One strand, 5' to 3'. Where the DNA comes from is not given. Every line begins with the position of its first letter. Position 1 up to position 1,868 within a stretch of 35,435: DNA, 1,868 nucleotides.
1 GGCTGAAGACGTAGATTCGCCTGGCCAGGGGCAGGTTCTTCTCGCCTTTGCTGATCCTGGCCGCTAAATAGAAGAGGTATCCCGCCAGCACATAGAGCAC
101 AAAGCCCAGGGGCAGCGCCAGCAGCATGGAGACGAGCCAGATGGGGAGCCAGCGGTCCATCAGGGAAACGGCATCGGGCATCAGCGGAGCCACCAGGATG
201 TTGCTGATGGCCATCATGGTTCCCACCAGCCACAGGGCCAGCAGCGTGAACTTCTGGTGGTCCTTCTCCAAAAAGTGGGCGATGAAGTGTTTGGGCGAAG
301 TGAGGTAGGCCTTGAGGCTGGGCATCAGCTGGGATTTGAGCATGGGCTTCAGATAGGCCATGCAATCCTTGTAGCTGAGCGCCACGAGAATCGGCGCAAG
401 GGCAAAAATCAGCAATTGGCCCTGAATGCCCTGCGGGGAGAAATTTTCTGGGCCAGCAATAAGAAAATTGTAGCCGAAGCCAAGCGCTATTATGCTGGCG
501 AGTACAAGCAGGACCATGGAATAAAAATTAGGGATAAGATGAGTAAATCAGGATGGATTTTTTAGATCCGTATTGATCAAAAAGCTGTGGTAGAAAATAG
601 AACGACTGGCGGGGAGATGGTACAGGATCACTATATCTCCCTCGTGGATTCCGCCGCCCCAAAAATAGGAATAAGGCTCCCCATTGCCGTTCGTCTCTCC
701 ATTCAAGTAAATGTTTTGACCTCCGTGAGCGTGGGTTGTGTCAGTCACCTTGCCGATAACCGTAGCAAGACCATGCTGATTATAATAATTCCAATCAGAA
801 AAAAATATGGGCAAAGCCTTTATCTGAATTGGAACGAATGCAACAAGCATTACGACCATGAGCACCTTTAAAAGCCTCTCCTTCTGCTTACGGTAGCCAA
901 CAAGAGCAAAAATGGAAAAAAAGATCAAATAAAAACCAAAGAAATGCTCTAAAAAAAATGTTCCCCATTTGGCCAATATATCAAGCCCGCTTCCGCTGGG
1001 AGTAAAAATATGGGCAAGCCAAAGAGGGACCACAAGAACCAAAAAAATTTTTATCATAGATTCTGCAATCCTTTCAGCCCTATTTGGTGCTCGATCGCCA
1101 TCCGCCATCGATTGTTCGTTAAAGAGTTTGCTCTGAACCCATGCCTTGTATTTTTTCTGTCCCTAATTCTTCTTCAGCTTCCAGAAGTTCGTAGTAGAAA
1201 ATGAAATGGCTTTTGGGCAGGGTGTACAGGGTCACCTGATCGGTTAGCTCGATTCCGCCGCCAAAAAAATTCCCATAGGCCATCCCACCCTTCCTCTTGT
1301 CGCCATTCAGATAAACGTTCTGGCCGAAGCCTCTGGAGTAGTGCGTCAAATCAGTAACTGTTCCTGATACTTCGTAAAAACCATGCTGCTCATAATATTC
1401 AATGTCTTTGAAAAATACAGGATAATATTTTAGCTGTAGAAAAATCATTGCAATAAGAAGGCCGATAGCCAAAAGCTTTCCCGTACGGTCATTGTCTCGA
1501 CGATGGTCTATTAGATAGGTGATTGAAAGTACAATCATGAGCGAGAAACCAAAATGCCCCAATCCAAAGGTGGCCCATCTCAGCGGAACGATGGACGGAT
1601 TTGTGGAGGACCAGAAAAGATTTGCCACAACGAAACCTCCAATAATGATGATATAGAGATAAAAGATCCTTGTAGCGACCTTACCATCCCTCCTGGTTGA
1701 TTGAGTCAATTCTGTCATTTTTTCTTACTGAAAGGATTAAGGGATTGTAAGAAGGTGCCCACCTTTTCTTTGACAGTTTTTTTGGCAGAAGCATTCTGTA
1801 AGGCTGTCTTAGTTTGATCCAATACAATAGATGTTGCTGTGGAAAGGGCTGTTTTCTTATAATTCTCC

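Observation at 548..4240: SLH-anchored secreted protein with a Gly-zipper-rich C-terminal module coupled to two membrane-protein paralogues: candidate polymorphic toxin / immunity cassette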

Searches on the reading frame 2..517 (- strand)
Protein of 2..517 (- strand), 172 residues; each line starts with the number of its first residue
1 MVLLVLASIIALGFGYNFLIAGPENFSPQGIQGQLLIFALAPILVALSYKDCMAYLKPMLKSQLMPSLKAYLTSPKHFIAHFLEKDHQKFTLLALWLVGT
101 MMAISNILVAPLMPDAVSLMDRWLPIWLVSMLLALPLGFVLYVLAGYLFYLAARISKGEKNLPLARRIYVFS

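Call 17: search_protein_families(library=pfam, proteins=[window:2-517:-], max_evalue=0.001)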
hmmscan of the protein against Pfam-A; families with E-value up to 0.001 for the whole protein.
window:2-517:- (172 aa): 0 families
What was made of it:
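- On Yip1 family (downstream ORF): The truncated window ORF has no hit (call 17).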

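Call 79: search_protein_families(library=phrogs, proteins=[window:2-517:-], max_evalue=0.1)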
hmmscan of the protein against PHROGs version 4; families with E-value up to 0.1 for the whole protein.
window:2-517:- (172 aa): 0 families

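Call 80: search_protein_families(library=padloc, proteins=[window:2-517:-], max_evalue=0.1)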
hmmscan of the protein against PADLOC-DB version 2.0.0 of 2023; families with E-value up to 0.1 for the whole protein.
window:2-517:- (172 aa): 0 families
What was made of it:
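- Tried and rejected: A phage or defence-system origin: no PHROGs or PADLOC hits (calls 79, 80).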

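Call 89: search_protein_families(library=ncbifam, proteins=[window:2-517:-], max_evalue=1)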
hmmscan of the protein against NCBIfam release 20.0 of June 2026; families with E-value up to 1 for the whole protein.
window:2-517:- (172 aa): 2 families
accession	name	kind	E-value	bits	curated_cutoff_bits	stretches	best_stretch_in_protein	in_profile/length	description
NF041280.1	mem_Micro_34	equivalog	0.0049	16.6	37.5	1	141-159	15-33/34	small membrane protein MtfM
TIGR03592.1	yidC_oxa1_cterm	subfamily_domain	0.024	14.7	84.3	1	32-151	69-183/191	membrane protein insertase YidC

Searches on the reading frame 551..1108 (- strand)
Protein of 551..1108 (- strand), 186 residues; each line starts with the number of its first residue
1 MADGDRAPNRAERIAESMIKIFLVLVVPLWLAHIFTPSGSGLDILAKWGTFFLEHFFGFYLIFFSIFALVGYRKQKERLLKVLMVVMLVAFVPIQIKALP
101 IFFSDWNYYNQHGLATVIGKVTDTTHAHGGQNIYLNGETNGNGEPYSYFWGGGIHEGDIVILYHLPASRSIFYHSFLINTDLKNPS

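Call 3: search_protein_families(library=pfam, proteins=[window:551-1108:-], max_evalue=1)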
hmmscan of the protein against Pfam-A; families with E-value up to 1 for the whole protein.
window:551-1108:- (186 aa): 2 families
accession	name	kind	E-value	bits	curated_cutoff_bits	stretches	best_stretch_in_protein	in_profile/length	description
PF07086.17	Jagunal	-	0.053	14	25.4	1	62-112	89-140/187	Jagunal, ER re-organisation during oogenesis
PF10912.14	Glam1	-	0.44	11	22.3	1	52-104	28-82/146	Glia associated membrane protein glam-1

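Call 4: search_protein_families(library=ncbifam, proteins=[window:551-1108:-], max_evalue=1)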
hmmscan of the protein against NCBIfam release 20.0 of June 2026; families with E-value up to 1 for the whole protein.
window:551-1108:- (186 aa): 0 families

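Call 55: list_cluster_members(proteins=[P0003, P0004, P0005, window:551-1108:-, L003:1174-1713:+, L004:1181-1879:+, L004:4767-5303:+, L004:5333-6133:+, window:11607-13109:+, L002:2328-2720:+])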
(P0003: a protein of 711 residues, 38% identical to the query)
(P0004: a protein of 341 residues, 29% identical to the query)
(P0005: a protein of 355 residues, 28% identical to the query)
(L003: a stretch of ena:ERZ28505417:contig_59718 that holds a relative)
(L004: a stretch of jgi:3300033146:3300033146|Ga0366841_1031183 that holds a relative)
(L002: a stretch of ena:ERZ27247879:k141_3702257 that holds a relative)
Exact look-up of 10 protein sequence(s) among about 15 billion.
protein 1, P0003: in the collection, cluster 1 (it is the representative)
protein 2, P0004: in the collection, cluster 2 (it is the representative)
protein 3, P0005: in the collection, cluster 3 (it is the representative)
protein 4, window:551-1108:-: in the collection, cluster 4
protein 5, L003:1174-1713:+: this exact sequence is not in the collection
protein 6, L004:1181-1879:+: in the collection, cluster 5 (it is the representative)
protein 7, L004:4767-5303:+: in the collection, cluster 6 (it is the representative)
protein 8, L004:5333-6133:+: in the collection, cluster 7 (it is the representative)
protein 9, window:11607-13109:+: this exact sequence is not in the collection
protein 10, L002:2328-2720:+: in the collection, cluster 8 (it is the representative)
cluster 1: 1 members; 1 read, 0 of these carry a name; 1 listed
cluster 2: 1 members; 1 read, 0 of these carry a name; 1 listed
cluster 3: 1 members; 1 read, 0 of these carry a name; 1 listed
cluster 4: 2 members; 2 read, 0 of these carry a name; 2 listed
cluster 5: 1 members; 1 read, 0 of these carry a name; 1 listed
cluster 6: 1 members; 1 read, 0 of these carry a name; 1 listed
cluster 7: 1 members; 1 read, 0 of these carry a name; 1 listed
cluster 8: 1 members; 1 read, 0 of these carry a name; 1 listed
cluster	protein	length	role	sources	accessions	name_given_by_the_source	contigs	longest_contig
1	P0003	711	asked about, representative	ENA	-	-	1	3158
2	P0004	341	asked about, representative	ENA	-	-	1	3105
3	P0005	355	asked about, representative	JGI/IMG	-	-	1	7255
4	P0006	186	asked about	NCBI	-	-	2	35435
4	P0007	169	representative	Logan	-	-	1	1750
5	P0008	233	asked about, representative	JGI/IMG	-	-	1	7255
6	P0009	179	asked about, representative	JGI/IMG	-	-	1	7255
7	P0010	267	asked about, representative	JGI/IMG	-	-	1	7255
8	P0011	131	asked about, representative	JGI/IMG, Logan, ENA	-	-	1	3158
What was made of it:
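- The family has only four loci, all short singleton contigs (call 55).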

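Call 79: search_protein_families(library=phrogs, proteins=[window:551-1108:-], max_evalue=0.1)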
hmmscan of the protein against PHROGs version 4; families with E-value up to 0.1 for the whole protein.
window:551-1108:- (186 aa): 0 families

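Call 80: search_protein_families(library=padloc, proteins=[window:551-1108:-], max_evalue=0.1)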
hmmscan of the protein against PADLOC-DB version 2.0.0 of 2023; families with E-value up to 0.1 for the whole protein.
window:551-1108:- (186 aa): 0 families

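Call 89: search_protein_families(library=ncbifam, proteins=[P0010, P0011], max_evalue=1)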
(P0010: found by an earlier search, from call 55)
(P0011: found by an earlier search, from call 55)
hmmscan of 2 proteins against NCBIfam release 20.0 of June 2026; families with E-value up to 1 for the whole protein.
P0010 (267 aa): 0 families

P0011 (131 aa): 3 families
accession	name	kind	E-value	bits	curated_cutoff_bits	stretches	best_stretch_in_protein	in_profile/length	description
TIGR02746.1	TraC-F-type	equivalog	0.015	13.2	567.05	1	23-124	488-581/800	type IV secretion system protein TraC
NF041198.1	UshA_like_PCGU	equivalog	0.094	11.3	275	1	60-128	152-216/519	UshA-like (seleno)protein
NF011242.0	PRK14648.1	equivalog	0.22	10.6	426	1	21-110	89-177/354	UDP-N-acetylmuramate dehydrogenase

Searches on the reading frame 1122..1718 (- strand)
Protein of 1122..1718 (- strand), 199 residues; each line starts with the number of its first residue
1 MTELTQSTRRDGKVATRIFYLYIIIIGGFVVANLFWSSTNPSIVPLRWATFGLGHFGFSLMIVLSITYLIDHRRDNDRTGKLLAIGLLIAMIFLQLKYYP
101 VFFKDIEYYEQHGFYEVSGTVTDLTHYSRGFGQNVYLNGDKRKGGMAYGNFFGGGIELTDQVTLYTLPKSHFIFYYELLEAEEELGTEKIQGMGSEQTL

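Call 3: search_protein_families(library=pfam, proteins=[window:1122-1718:-], max_evalue=1)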
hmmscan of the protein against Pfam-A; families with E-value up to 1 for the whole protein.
window:1122-1718:- (199 aa): 1 family
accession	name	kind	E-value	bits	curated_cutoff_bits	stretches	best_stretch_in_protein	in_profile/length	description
PF13367.11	PrsW-protease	-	0.077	13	23.5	1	46-93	120-166/196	PrsW family intramembrane metalloprotease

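Call 4: search_protein_families(library=ncbifam, proteins=[window:1122-1718:-], max_evalue=1)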
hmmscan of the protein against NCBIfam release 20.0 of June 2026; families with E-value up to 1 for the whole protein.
window:1122-1718:- (199 aa): 0 families

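Call 9: find_encoding_contigs(protein=window:1122-1718:-, flank=10000)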
Protein window:1122-1718:- (199 aa): 2 contigs read that carry it; 1 place shown.
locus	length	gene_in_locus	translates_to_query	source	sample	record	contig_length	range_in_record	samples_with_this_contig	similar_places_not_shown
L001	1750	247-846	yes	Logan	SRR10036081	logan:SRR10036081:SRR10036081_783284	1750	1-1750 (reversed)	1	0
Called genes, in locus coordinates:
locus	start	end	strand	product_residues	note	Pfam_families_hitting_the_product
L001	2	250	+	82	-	?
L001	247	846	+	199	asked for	-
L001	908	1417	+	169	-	-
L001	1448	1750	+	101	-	?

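Call 11: find_homologous_proteins(query=window:1122-1718:-)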
Query window:1122-1718:- (199 aa): 1 proteins with E <= 0.001 among 172 candidates.
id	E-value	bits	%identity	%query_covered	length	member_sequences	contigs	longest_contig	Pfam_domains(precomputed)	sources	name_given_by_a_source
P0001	2.0e-128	444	100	100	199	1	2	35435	-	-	-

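Call 64: predict_structure(alignment_id=A1)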
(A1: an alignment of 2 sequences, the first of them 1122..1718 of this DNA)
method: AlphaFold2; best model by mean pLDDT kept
length: 199 residues; sequences in the alignment: 2
mean_pLDDT: 68.8   pTM: 0.45
mean pLDDT of the five models: 68.8, 68.0, 64.7, 63.5, 61.5
residues with pLDDT >= 90: 6; 70-90: 96; 50-70: 73; < 50: 24
segments of 3 or more residues with pLDDT < 50: 37-39, 182-199
pLDDT, mean of each block of 10 residues (from residue 1): 56 72 73 58 61 80 88 88 90 79 65 75 69 76 60 74 72 66 42 31
secondary structure, 60 per line:
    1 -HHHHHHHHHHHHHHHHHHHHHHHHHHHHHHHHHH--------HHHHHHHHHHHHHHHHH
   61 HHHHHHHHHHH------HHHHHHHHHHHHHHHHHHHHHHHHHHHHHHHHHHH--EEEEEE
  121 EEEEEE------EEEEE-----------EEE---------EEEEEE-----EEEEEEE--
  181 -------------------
elements in order: H2-35 H44-71 H78-112 E115-126 E133-137 E149-151 E161-166 E172-178
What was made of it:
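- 1119..1718 (-): 199-aa protein with 3 TM helices and a beta domain predicted to lie outside the cytoplasm. It is the candidate cognate immunity protein; its start overlaps the stop of the 841-aa gene. AlphaFold model with mean pLDDT 69: three helices and five strands (call 64).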

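Call 69: fold_search(model_id=the predicted structure, library=pdb)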
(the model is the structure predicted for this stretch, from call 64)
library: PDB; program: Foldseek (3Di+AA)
matches with E <= 10: 262; with E <= 0.001: 0
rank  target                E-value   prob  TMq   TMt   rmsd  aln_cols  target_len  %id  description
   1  7eeb_M                2.5e-01  0.77  0.29  0.44   5.9       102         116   13  Structure of the CatSpermasome (released 2021-07-28)
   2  6gov_A                4.3e-01  0.12  0.13  0.08  11.8        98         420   14  Structure of THE RNA POLYMERASE LAMBDA-BASED ANTITERMINATION COMPLEX (released 2019-02-13)
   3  2chp_A                8.9e-01  0.94  0.26  0.35   1.3        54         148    9  Crystal structure of the dodecameric ferritin MrgA from B. subtilis 168 (released 2007-04-03)
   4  9k7w_D                1.1e+00  0.44  0.24  0.47  12.2        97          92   10  Crystal structure of designed nickel-induced homotrimer C3-Ni1-HH*3-18 (released 2025-10-29)
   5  5che_F                1.1e+00  0.16  0.19  0.31  18.2       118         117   17  Crystal structure of Arabidopsis glutamyl-tRNA reductase in complex with its regulatory proteins (released 2016-02-03)
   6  1nek_D                1.1e+00  0.13  0.19  0.29   7.8       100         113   16  Complex II (Succinate Dehydrogenase) From E. Coli with ubiquinone bound (released 2003-02-25)
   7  7tmv_B                1.2e+00  0.84  0.26  0.32   1.8        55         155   11  Crystal structure of a Putative structural protein from Klebsiella pneumoniae (released 2022-02-02)
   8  2pi2_D                1.2e+00  0.41  0.21  0.33   5.3        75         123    9  Full-length Replication protein A subunits RPA14 and RPA32 (released 2007-10-16)
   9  6o0a                  1.2e+00  0.05  0.19  0.14  13.8       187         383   14  Crystal structure of flavohemoglobin from Malassezia yamatoensis with bound FAD and heme determined by iron SAD phasing (released 2019-03-06)
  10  8vvi_C                1.4e+00  0.08  0.15  0.26  11.4       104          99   13  Cryo-EM structure of a type II ZorAB complex from Sulfuricurvum kujiense (released 2025-02-05)
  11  2chp_B                1.4e+00  0.87  0.26  0.34   1.3        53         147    9  Crystal structure of the dodecameric ferritin MrgA from B. subtilis 168 (released 2007-04-03)
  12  3kdf_D                1.4e+00  0.38  0.21  0.34   5.3        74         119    9  X-ray Crystal Structure of the Human Replication Protein A Complex from Wheat Germ Cell Free Expression (released 2009-12-01)
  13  9ubw_M                1.5e+00  0.28  0.25  0.40   7.2       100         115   15  The atomic coordinates of the mouse CatSper dimer (released 2025-12-31)
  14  6s1k_E                1.7e+00  0.38  0.24  0.45  18.0       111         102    8  E. coli Core Signaling Unit, carrying QQQQ receptor mutation (released 2020-01-22)
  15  6hc2_S                1.7e+00  0.14  0.18  0.11  16.5        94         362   12  Crystal structure of NuMA/LGN hetero-hexamers (released 2019-05-29)
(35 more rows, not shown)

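Call 78: search_solved_structures(query=A2, max_evalue=10)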
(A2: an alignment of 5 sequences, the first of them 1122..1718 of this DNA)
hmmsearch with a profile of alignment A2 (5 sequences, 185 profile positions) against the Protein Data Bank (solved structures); distinct sequences matched with E-value up to 10: 16.
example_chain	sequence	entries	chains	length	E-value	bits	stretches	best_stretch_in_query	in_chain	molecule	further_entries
3om3_B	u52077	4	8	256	0.089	15.8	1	35-82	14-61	Cytochrome c oxidase subunit 2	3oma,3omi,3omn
6pw1_B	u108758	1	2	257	0.09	15.8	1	35-82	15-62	Cytochrome c oxidase subunit 2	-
2gsm_B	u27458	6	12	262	0.094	15.7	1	35-82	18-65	Cytochrome c oxidase subunit 2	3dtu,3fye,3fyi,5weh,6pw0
1m56_B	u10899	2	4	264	0.096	15.7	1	35-82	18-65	CYTOCHROME C OXIDASE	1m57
6ci0_B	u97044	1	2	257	0.14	15.1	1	35-82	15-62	Cytochrome c oxidase subunit 2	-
8yq5_E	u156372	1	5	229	0.74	12.8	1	8-95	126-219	de novo designed ion channel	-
8xio_A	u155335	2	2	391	1.8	11.6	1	6-57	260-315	Somatostatin receptor type 1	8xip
7sit_B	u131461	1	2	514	1.8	11.5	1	10-94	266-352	Voltage gated potassium channel Kv1.2-Kv2.1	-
7siz_B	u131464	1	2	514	1.9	11.5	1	10-94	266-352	Voltage gated potassium channel Kv1.2-Kv2.1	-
6ebk_B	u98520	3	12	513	1.9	11.5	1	10-94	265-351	Potassium voltage-gated channel subfamily A member 2,Potassium voltage-gated channel subfa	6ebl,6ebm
2r9r_B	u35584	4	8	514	1.9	11.5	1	10-94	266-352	Paddle chimera voltage gated potassium channel Kv1.2-Kv2.1 | Potassium voltage-gated channel subfamily A member 2, Potassium voltage-gated channel subf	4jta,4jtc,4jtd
3lnm_B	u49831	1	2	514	1.9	11.5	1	10-94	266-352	F233W mutant of the Kv2.1 paddle-Kv1.2 chimera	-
5wie_B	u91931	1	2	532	2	11.4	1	10-94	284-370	Potassium voltage-gated channel subfamily A member 2,Potassium voltage-gated channel subfa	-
8yq6_E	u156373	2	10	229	3.7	10.5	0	8-95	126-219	de novo designed ion channel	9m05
8xiu_A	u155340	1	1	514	4.3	10.3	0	12-117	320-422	XlVMAT2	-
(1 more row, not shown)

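Call 79: search_protein_families(library=phrogs, proteins=[window:1122-1718:-], max_evalue=0.1)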
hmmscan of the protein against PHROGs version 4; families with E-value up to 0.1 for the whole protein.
window:1122-1718:- (199 aa): 0 families

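Call 80: search_protein_families(library=padloc, proteins=[window:1122-1718:-], max_evalue=0.1)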
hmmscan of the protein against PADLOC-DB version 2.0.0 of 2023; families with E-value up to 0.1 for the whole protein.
window:1122-1718:- (199 aa): 0 families

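Call 99: fold_search(model_id=the predicted structure, library=viral)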
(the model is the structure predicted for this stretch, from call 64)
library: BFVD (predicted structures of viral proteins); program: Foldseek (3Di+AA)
matches with E <= 10: 518; with E <= 0.001: 0
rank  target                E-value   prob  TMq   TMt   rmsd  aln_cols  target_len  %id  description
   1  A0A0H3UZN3            2.2e-02  0.66  0.23  0.23  16.3       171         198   11  (no name in the UniProt tables at hand)
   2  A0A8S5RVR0            6.5e-02  0.28  0.20  0.18  14.6       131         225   10  Uncharacterized protein [Siphoviridae sp. ctHip2]
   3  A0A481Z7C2            1.7e-01  0.92  0.34  0.50   5.7       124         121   18  Uncharacterized protein [Pithovirus LCPAC304]
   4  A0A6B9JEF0            1.7e-01  0.82  0.32  0.27  10.4       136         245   10  (no name in the UniProt tables at hand)
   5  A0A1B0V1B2            3.8e-01  0.18  0.22  0.36  11.7       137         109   12  (no name in the UniProt tables at hand)
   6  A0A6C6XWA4            4.3e-01  0.89  0.30  0.58   4.9       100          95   13  (no name in the UniProt tables at hand)
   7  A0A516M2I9            4.5e-01  0.12  0.23  0.25  19.8       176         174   12  (no name in the UniProt tables at hand)
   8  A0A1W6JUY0            5.1e-01  0.66  0.30  0.41   6.2       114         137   10  Uncharacterized protein [Vibrio phage pVco-5]
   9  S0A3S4                5.1e-01  0.57  0.27  0.42   6.1       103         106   12  DUF3784 domain-containing protein [Cellulophaga phage phi14:2]
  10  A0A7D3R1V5            5.1e-01  0.44  0.30  0.45   5.3       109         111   15  Uncharacterized protein [Fadolivirus FV1/VV64]
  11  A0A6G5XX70            5.4e-01  0.35  0.26  0.33  18.0       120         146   12  (no name in the UniProt tables at hand)
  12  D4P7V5                5.4e-01  0.35  0.25  0.26  12.4       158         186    9  Gp087 [Rhodococcus phage ReqiPoco6]
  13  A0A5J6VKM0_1          5.4e-01  0.09  0.19  0.05  18.6       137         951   14  Uncharacterized protein [Megaviridae environmental sample]
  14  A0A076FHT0            5.8e-01  0.18  0.27  0.17   9.8       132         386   15  Uncharacterized protein [Aureococcus anophagefferens virus]
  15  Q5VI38                6.1e-01  0.41  0.32  0.35  10.4       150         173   13  Large envelope protein (Fragment) [Equine arteritis virus]
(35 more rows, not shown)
